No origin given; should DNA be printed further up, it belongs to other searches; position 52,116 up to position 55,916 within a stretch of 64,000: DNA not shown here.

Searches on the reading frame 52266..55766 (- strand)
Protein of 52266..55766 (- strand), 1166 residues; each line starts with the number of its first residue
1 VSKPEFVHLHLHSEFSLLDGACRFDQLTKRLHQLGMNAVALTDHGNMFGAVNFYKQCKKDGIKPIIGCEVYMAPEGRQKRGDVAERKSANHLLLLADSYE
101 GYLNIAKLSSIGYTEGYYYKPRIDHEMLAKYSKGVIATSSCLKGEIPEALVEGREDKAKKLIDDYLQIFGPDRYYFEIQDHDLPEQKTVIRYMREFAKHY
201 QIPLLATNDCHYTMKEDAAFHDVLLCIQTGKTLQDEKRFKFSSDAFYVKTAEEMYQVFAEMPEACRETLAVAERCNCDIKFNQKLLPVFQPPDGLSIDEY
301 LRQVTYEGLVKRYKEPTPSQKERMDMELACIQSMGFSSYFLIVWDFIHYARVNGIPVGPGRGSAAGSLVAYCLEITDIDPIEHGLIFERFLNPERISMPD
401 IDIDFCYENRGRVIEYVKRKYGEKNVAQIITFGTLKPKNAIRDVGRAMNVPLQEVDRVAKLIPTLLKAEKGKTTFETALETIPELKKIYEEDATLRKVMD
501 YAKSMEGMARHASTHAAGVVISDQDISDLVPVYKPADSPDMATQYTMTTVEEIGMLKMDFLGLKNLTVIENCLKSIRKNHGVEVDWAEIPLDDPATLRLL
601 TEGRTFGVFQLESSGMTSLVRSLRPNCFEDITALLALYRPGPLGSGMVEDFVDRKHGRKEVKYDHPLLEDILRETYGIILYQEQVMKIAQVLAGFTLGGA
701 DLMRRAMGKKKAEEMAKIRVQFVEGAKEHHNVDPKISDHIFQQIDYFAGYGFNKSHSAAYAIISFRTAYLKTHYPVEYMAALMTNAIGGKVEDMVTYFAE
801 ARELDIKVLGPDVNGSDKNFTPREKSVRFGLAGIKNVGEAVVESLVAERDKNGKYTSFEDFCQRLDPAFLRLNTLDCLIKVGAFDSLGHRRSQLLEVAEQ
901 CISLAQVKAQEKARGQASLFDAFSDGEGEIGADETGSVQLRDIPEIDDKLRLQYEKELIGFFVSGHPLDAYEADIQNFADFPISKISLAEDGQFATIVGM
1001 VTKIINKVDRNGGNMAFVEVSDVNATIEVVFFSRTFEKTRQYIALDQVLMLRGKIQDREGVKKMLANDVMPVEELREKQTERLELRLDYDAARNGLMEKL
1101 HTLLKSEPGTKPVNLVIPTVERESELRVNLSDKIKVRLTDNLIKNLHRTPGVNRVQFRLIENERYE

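Call 52: search_protein_families(library=pfam, proteins=[window:52266-55766:-], max_evalue=0.00001)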
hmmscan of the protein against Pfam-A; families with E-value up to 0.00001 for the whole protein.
window:52266-55766:- (1166 aa): 5 families
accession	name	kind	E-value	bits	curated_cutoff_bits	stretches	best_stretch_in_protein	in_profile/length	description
PF07733.18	DNA_pol3_alpha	-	1.3e-104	349.8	23.9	1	299-562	1-260/260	Bacterial DNA polymerase III alpha NTPase domain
PF17657.6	DNA_pol3_finger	-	5e-68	228.1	22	1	565-729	1-165/166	Bacterial DNA polymerase III alpha subunit finger domain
PF02811.25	PHP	-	5.2e-60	202.9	26.4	1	8-181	1-164/164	PHP domain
PF14579.12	HHH_6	-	5.3e-28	97.5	25.6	1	806-894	2-90/90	Helix-hairpin-helix motif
PF01336.31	tRNA_anti-codon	-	1.2e-10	41.6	27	1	996-1071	2-74/75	OB-fold nucleic acid binding domain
